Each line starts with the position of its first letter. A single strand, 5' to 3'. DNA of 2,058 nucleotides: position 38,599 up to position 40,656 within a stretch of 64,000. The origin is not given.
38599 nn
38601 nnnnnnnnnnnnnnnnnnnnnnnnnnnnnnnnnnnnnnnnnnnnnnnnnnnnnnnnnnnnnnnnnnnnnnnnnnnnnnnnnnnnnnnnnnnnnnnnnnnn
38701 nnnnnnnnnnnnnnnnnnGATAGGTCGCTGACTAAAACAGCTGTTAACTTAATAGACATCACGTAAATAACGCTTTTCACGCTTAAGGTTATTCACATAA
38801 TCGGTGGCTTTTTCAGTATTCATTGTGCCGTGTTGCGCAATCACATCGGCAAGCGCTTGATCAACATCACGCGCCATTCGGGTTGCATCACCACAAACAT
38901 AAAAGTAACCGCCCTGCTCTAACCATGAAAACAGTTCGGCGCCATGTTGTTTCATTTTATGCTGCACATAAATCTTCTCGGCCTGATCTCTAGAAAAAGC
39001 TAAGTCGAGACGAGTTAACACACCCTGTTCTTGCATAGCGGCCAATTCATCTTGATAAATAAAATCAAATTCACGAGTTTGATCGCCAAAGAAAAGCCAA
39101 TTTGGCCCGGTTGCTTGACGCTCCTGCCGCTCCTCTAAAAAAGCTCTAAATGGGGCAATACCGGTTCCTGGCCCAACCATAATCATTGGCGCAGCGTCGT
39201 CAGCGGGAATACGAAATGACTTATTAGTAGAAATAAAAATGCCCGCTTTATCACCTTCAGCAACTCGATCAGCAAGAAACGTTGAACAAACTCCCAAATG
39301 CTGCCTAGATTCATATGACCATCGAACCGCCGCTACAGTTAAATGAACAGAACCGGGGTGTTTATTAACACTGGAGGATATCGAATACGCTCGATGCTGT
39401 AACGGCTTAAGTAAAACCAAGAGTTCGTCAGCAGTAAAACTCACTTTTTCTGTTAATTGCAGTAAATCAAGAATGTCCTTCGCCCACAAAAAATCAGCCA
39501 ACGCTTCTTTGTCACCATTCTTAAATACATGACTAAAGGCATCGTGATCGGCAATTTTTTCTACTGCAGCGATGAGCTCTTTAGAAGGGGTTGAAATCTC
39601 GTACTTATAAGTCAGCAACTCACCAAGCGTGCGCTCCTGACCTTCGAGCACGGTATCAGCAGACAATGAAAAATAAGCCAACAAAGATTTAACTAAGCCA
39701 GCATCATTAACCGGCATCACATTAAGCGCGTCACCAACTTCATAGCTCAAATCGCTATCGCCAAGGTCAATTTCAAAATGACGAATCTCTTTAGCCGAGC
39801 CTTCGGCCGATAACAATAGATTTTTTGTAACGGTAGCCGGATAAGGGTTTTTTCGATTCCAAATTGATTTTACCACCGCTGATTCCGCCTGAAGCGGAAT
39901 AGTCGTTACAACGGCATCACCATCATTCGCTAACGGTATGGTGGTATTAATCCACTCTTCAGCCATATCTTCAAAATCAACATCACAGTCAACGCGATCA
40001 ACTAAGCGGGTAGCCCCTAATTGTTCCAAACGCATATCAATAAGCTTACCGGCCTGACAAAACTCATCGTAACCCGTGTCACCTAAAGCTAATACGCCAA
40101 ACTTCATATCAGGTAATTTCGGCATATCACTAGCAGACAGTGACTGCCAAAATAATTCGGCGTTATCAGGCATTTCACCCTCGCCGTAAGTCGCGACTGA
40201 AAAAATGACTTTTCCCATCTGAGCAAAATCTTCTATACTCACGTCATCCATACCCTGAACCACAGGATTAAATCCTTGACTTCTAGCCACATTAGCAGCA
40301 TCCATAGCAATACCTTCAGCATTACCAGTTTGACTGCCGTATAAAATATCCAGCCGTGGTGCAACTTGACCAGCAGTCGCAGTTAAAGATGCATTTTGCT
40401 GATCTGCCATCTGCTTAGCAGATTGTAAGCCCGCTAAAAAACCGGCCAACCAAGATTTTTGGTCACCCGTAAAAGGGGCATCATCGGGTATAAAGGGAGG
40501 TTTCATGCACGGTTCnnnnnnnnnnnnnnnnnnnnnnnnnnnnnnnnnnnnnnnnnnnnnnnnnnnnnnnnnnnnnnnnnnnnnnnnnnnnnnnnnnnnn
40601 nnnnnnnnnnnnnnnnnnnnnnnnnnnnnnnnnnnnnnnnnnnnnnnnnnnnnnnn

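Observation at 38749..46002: The gltD slot is occupied by a CysJ-type diflavin reductase: a possible undescribed electron-donor module for glutamate synthase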

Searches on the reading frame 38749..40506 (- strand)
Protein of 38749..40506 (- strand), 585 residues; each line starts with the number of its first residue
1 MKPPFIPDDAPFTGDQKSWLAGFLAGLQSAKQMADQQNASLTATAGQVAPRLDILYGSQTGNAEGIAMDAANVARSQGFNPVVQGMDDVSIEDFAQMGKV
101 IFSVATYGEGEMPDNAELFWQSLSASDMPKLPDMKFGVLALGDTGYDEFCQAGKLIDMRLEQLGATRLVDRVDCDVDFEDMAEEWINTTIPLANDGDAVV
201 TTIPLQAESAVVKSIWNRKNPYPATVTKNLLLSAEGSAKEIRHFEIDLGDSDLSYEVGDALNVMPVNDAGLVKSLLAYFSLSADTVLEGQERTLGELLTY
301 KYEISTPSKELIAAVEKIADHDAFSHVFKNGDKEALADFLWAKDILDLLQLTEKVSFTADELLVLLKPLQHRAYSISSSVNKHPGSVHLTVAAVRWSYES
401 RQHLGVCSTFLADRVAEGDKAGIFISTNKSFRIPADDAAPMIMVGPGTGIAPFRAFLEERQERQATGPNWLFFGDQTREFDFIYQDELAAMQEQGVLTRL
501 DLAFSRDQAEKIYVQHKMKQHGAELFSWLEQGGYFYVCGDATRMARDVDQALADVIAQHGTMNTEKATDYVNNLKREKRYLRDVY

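Call 3: search_protein_families(library=pfam, proteins=[window:38749-40506:-])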
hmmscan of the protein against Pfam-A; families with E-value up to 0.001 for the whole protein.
window:38749-40506:- (585 aa): 3 families
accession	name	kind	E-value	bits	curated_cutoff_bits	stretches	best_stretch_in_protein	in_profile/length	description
PF00258.30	Flavodoxin_1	-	1.6e-32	113.1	25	1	54-182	1-140/143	Flavodoxin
PF00667.26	FAD_binding_1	-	4.8e-30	105.2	32.3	1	218-410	5-222/222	FAD binding domain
PF00175.26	NAD_binding_1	-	6e-17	62.7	22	1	443-549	1-108/109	Oxidoreductase NAD-binding domain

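Call 4: search_protein_families(library=ncbifam, proteins=[window:38749-40506:-])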
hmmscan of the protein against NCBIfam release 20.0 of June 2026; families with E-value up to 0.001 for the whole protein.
window:38749-40506:- (585 aa): 24 families
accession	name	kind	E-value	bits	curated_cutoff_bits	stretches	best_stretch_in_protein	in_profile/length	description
TIGR01931.1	cysJ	equivalog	3.6e-183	610.4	668.15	1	15-585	24-597/597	assimilatory sulfite reductase (NADPH) flavoprotein subunit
NF008197.0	PRK10953.1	equivalog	7.5e-147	490.2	838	1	12-585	28-601/601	NADPH-dependent assimilatory sulfite reductase flavoprotein subunit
NF004859.0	PRK06214.1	equivalog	2.8e-141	471.8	432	2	205-585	161-539/539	sulfite reductase subunit alpha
NF058510.1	bifunc_CpcD_PetH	exception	2.1e-34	118.9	635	2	367-585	176-405/405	bifunctional rod-capping linker CpcD/ferredoxin--NADP reductase PetH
NF045929.1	FNRPetHCyano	equivalog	7.6e-33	113.9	600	2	367-585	180-411/411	ferredoxin--NADP reductase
TIGR03224.1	benzo_boxA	equivalog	1.4e-27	96.7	459.2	1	367-579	194-405/411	benzoyl-CoA 2,3-epoxidase subunit BoxA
NF006531.0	PRK09004.1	equivalog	6.3e-23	81.2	158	1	52-189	4-142/146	FMN-binding protein MioC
NF005989.0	PRK08105.1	equivalog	5.6e-22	78.3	160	1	52-186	4-141/149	flavodoxin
NF005587.0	PRK07308.1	equivalog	8.2e-17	61.8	138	1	53-183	5-132/147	flavodoxin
NF005216.0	PRK06703.1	subfamily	4.1e-16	59.4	127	1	54-180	6-129/151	flavodoxin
TIGR01753.1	flav_short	equivalog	8.5e-14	52.2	123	1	54-184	3-130/140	flavodoxin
NF004343.0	PRK05723.1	equivalog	4.4e-10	39.7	204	1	52-187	3-143/151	flavodoxin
NF040810.1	BenC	equivalog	3e-09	36.5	430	1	370-566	149-329/333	benzoate 1,2-dioxygenase electron transfer component BenC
NF006738.0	PRK09267.1-4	equivalog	3.7e-09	36.4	172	1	53-173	4-124/171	flavodoxin FldA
NF006739.0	PRK09267.1-5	subfamily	1.1e-07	31.7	175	1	53-167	5-116/168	flavodoxin FldA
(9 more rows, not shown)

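Call 9: find_homologous_proteins(query=window:38749-40506:-, max_evalue=1e-20)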
Query window:38749-40506:- (585 aa): 7999 proteins with E <= 1e-20 among 8000 candidates; the best 120 are listed.
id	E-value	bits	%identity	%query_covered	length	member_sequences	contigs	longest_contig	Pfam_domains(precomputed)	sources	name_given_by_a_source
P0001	0.0e+0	1302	99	100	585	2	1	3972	PF00175.27,PF00667.27,PF00258.31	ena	-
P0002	0.0e+0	1302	98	100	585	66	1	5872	PF00175.27,PF00667.27,PF00258.31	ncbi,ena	-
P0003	4.4e-284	961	72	100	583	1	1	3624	PF00175.27,PF00667.27,PF00258.31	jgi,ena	-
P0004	1.6e-281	953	72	100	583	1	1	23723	PF00175.27,PF00667.27,PF00258.31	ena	-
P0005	3.7e-280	948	71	100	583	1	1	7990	PF00175.27,PF00667.27,PF00258.31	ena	-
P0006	5.1e-280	948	71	100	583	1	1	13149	PF00175.27,PF00667.27,PF00258.31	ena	-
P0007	1.3e-279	947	71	100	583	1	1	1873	PF00175.27,PF00667.27,PF00258.31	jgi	jgi:sulfite reductase (NADPH) flavoprotein alpha-component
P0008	1.8e-279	946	71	100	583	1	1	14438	PF00175.27,PF00667.27,PF00258.31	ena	-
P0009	4.9e-279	945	71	100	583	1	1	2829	PF00175.27,PF00667.27,PF00258.31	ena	-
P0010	1.1e-278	944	71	100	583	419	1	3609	PF00175.27,PF00667.27,PF00258.31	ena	-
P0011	6.6e-278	941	71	100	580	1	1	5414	PF00175.27,PF00667.27,PF00258.31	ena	-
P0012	1.5e-277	940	70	100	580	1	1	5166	PF00175.27,PF00667.27,PF00258.31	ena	-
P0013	4.9e-277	938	69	100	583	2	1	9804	PF00175.27,PF00667.27,PF00258.31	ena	-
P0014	5.5e-277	938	70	100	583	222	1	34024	PF00175.27,PF00667.27,PF00258.31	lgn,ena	-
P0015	7.5e-277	938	71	100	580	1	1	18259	PF00175.27,PF00667.27,PF00258.31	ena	-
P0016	1.1e-276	937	71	100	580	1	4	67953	PF00175.27,PF00667.27,PF00258.31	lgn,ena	-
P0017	1.1e-276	937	71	100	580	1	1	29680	PF00175.27,PF00667.27,PF00258.31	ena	-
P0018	1.1e-276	937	71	100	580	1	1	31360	PF00175.27,PF00667.27,PF00258.31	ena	-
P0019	1.2e-276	937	71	100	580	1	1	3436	PF00175.27,PF00667.27,PF00258.31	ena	-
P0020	1.2e-276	937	71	100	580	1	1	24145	PF00175.27,PF00667.27,PF00258.31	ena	-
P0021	1.5e-276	937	71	100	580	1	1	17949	PF00175.27,PF00667.27,PF00258.31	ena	-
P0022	1.5e-276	937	71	100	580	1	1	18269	PF00175.27,PF00667.27,PF00258.31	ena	-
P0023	1.5e-276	936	71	100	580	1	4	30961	PF00175.27,PF00667.27,PF00258.31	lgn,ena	-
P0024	1.6e-276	936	71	100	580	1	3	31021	PF00175.27,PF00667.27,PF00258.31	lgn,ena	-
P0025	1.6e-276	936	71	100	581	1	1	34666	PF00175.27,PF00667.27,PF00258.31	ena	-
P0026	1.7e-276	936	71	100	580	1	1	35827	PF00175.27,PF00667.27,PF00258.31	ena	-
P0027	1.7e-276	936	70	100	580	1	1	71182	PF00175.27,PF00667.27,PF00258.31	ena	-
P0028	2.0e-276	936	70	100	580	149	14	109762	PF00175.27,PF00667.27,PF00258.31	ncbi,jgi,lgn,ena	ncbi:MAG: sulfite reductase (NADPH) flavoprotein alpha-component [Porticoccaceae bacterium]|jgi:sulf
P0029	2.0e-276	936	70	100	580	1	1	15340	PF00175.27,PF00667.27,PF00258.31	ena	-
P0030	2.0e-276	936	71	100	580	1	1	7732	PF00175.27,PF00667.27,PF00258.31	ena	-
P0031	2.1e-276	936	71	100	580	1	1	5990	PF00175.27,PF00667.27,PF00258.31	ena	-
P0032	2.1e-276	936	71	100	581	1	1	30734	PF00175.27,PF00667.27,PF00258.31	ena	-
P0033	2.1e-276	936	71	100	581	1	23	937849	PF00175.27,PF00667.27,PF00258.31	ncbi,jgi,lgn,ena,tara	jgi:sulfite reductase (NADPH) flavoprotein alpha-component|tara:strand:+ start:3911 stop:5656 length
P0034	2.1e-276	936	71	100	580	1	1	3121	PF00175.27,PF00667.27,PF00258.31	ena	-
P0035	2.3e-276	936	71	100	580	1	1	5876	PF00175.27,PF00667.27,PF00258.31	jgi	-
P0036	2.3e-276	936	71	100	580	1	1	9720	PF00175.27,PF00667.27,PF00258.31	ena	-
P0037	2.7e-276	936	70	100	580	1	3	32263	PF00175.27,PF00667.27,PF00258.31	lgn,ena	-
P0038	2.8e-276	936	70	100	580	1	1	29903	PF00175.27,PF00667.27,PF00258.31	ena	-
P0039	2.8e-276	936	71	100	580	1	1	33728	PF00175.27,PF00667.27,PF00258.31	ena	-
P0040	2.9e-276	936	71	100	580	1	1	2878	PF00175.27,PF00667.27,PF00258.31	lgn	-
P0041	2.9e-276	936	71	100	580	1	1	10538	PF00175.27,PF00667.27,PF00258.31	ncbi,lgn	-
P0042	2.9e-276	936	71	100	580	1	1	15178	PF00175.27,PF00667.27,PF00258.31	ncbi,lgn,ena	-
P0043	3.0e-276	936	71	100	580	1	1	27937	PF00175.27,PF00667.27,PF00258.31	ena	-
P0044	3.1e-276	935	70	100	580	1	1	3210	PF00175.27,PF00667.27,PF00258.31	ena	-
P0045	3.9e-276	935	71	100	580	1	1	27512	PF00175.27,PF00667.27,PF00258.31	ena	-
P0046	3.9e-276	935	71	100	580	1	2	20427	PF00175.27,PF00667.27,PF00258.31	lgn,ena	-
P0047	3.9e-276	935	71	100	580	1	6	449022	PF00175.27,PF00667.27,PF00258.31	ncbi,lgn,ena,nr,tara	ncbi:MAG: Sulfite reductase [NADPH] flavoprotein alpha-component [Porticoccaceae bacterium UBA1117]|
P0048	4.0e-276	935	71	100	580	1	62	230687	PF00175.27,PF00667.27,PF00258.31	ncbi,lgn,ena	-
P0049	4.0e-276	935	71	100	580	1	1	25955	PF00175.27,PF00667.27,PF00258.31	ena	-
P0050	4.0e-276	935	71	100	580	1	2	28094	PF00175.27,PF00667.27,PF00258.31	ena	-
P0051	4.1e-276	935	70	100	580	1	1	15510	PF00175.27,PF00667.27,PF00258.31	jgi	-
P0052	4.2e-276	935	71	100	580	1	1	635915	PF00175.27,PF00667.27,PF00258.31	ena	-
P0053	4.5e-276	935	71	100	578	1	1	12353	PF00175.27,PF00667.27,PF00258.31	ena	-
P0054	5.3e-276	935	71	100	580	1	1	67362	PF00175.27,PF00667.27,PF00258.31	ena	-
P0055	5.4e-276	935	71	100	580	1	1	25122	PF00175.27,PF00667.27,PF00258.31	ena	-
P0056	5.5e-276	935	71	100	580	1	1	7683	PF00175.27,PF00667.27,PF00258.31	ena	-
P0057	5.5e-276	935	70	100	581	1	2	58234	PF00175.27,PF00667.27,PF00258.31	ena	-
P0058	5.6e-276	935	70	100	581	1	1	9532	PF00175.27,PF00667.27,PF00258.31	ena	-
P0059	5.7e-276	935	70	100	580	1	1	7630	PF00175.27,PF00667.27,PF00258.31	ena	-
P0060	7.0e-276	934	70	100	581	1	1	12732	PF00175.27,PF00667.27,PF00258.31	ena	-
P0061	7.1e-276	934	71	100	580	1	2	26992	PF00175.27,PF00667.27,PF00258.31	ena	-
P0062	7.2e-276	934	71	100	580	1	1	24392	PF00175.27,PF00667.27,PF00258.31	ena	-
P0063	7.3e-276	934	70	100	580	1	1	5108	PF00175.27,PF00667.27,PF00258.31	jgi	jgi:sulfite reductase (NADPH) flavoprotein alpha-component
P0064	7.4e-276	934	70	100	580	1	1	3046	PF00175.27,PF00667.27,PF00258.31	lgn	-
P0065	7.6e-276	934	70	100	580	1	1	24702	PF00175.27,PF00667.27,PF00258.31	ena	-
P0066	7.7e-276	934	70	100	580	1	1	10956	PF00175.27,PF00667.27,PF00258.31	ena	-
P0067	7.7e-276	934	70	100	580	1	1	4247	PF00175.27,PF00667.27,PF00258.31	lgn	-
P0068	7.8e-276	934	70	100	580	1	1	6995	PF00175.27,PF00667.27,PF00258.31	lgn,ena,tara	tara:strand:- start:698 stop:2440 length:1743 start_codon:yes stop_codon:yes gene_type:complete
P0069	8.6e-276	934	70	100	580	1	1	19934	PF00175.27,PF00667.27,PF00258.31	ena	-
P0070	9.9e-276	934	70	100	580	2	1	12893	PF00175.27,PF00667.27,PF00258.31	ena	-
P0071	1.0e-275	934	70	100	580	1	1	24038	PF00175.27,PF00667.27,PF00258.31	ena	-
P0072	1.0e-275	934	71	100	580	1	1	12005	PF00175.27,PF00667.27,PF00258.31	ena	-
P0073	1.0e-275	934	71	100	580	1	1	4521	PF00175.27,PF00667.27,PF00258.31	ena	-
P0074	1.0e-275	934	70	100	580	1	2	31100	PF00175.27,PF00667.27,PF00258.31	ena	-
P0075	1.0e-275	934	70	100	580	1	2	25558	PF00175.27,PF00667.27,PF00258.31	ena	-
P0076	1.0e-275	934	70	100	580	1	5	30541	PF00175.27,PF00667.27,PF00258.31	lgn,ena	-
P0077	1.0e-275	934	70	100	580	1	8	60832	PF00175.27,PF00667.27,PF00258.31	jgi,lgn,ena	-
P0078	1.1e-275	934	70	100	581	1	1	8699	PF00175.27,PF00667.27,PF00258.31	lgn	-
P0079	1.4e-275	933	70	100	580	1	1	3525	PF00175.27,PF00667.27,PF00258.31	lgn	-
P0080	1.4e-275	933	71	100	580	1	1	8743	PF00175.27,PF00667.27,PF00258.31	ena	-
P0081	1.5e-275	933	71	100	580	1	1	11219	PF00175.27,PF00667.27,PF00258.31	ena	-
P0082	1.5e-275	933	70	100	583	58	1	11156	PF00175.27,PF00667.27,PF00258.31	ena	-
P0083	1.5e-275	933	71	100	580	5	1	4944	PF00175.27,PF00667.27,PF00258.31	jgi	-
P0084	2.1e-275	933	70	100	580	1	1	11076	PF00175.27,PF00667.27,PF00258.31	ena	-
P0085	2.6e-275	932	70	100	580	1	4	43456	PF00175.27,PF00667.27,PF00258.31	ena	-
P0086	7.8e-275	931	70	100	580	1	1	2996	PF00175.27,PF00667.27,PF00258.31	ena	-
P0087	1.3e-274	930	70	100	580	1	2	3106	PF00175.27,PF00667.27,PF00258.31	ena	-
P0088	1.3e-274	930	70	100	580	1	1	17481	PF00175.27,PF00667.27,PF00258.31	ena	-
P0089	1.4e-274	930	70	100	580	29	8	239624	PF00175.27,PF00667.27,PF00258.31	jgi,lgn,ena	-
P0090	3.2e-274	929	70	100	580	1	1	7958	PF00175.27,PF00667.27,PF00258.31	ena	-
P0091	3.3e-274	929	70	100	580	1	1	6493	PF00175.27,PF00667.27,PF00258.31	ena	-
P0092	2.3e-273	926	69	100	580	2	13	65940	PF00175.27,PF00667.27,PF00258.31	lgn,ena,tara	tara:strand:- start:57 stop:1799 length:1743 start_codon:yes stop_codon:yes gene_type:complete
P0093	4.9e-272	922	69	100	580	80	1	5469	PF00175.27,PF00667.27,PF00258.31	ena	-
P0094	1.2e-271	920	68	100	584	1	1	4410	PF00175.27,PF00667.27,PF00258.31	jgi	jgi:sulfite reductase (NADPH) flavoprotein alpha-component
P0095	2.3e-271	919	68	100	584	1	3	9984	PF00175.27,PF00667.27,PF00258.31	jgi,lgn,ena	jgi:sulfite reductase (NADPH) flavoprotein alpha-component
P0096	2.3e-271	919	68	100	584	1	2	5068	PF00175.27,PF00667.27,PF00258.31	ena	-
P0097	2.5e-271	919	69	100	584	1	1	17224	PF00175.27,PF00667.27,PF00258.31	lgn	-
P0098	5.8e-271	918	68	100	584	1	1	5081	PF00175.27,PF00667.27,PF00258.31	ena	-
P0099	7.7e-271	918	68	100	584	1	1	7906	PF00175.27,PF00667.27,PF00258.31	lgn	-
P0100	8.1e-271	918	68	100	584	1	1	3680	PF00175.27,PF00667.27,PF00258.31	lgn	-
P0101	8.2e-271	918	68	100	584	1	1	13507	PF00175.27,PF00667.27,PF00258.31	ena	-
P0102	1.5e-270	917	68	100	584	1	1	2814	PF00175.27,PF00667.27,PF00258.31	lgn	-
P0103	1.6e-270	917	68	100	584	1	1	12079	PF00175.27,PF00667.27,PF00258.31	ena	-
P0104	1.6e-270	917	68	100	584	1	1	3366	PF00175.27,PF00667.27,PF00258.31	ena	-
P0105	1.7e-270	917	68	100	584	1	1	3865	PF00175.27,PF00667.27,PF00258.31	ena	-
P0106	2.3e-270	916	68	100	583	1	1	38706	PF00175.27,PF00667.27,PF00258.31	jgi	-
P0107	2.4e-270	916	68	100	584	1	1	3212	PF00175.27,PF00667.27,PF00258.31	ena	-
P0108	3.0e-270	916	68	100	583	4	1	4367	PF00175.27,PF00667.27,PF00258.31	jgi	jgi:sulfite reductase (NADPH) flavoprotein alpha-component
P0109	3.1e-270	916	68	100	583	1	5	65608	PF00175.27,PF00667.27,PF00258.31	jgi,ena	-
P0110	3.3e-270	916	68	100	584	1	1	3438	PF00175.27,PF00667.27,PF00258.31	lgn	-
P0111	3.5e-270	915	68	100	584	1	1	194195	PF00175.27,PF00667.27,PF00258.31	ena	-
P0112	4.3e-270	915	68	100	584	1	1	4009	PF00175.27,PF00667.27,PF00258.31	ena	-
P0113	5.3e-270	915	68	100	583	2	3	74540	PF00175.27,PF00667.27,PF00258.31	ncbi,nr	ncbi:sulfite reductase subunit alpha [Porticoccaceae bacterium]|nr:sulfite reductase subunit alpha [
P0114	5.5e-270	915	68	100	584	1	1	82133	PF00175.27,PF00667.27,PF00258.31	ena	-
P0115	5.7e-270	915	68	100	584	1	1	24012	PF00175.27,PF00667.27,PF00258.31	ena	-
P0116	6.0e-270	915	68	100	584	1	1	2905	PF00175.27,PF00667.27,PF00258.31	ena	-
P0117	6.1e-270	915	68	100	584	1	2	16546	PF00175.27,PF00667.27,PF00258.31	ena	-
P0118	6.3e-270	915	68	100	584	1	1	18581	PF00175.27,PF00667.27,PF00258.31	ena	-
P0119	6.7e-270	915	68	100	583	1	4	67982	PF00175.27,PF00667.27,PF00258.31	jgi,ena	-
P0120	8.0e-270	914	68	100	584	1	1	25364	PF00175.27,PF00667.27,PF00258.31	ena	-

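Call 11: find_encoding_contigs(protein=P0033, flank=10000, max_places=3)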
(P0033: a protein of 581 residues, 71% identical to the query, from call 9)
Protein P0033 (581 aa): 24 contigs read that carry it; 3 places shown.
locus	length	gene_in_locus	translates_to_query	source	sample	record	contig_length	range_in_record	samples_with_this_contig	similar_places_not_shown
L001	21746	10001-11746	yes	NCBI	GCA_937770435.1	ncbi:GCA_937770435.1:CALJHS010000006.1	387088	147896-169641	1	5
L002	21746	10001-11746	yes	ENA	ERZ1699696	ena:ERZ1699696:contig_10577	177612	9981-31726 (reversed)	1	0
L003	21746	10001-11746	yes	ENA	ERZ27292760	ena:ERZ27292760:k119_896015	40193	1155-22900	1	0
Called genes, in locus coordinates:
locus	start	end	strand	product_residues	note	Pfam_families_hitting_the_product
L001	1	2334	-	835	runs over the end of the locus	PF00912:Transgly, PF17092:PCB_OB, PF00905:Transpeptidase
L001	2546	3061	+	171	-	PF13238:AAA_18, PF01202:SKI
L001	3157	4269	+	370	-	PF00465:Fe-ADH (weak), PF13685:Fe-ADH_2, PF01761:DHQ_synthase, PF24621:DHQS_C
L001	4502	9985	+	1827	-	PF00310:GATase_2, PF04898:Glu_syn_central, PF01645:Glu_synthase, PF01493:GXGXG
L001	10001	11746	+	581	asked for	PF00258:Flavodoxin_1, PF00667:FAD_binding_1, PF00175:NAD_binding_1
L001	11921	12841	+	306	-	PF01208:URO-D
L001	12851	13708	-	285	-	PF27523:PSD, PF02666:PS_Dcarbxylase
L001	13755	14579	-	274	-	PF00581:Rhodanese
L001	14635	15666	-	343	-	PF03193:RsgA_GTPase, PF00009:GTP_EFTU (faint), PF01926:MMR_HSR1 (faint), PF02421:FeoB_N (faint)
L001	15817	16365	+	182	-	PF00929:RNase_T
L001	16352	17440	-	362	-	PF08331:QueG_DUF1730, PF13237:Fer4_10 (faint), PF13484:Fer4_16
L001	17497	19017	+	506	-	PF03853:YjeF_N, PF01256:Carb_kinase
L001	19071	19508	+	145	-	PF02367:TsaE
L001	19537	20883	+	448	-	PF11741:AMIN, PF01520:Amidase_3, PF01476:LysM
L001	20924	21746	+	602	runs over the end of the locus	PF02518:HATPase_c, PF13589:HATPase_c_3, PF01119:DNA_mis_repair, PF08676:MutL_C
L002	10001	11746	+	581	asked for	PF00258:Flavodoxin_1, PF00667:FAD_binding_1, PF00175:NAD_binding_1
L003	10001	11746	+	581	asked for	PF00258:Flavodoxin_1, PF00667:FAD_binding_1, PF00175:NAD_binding_1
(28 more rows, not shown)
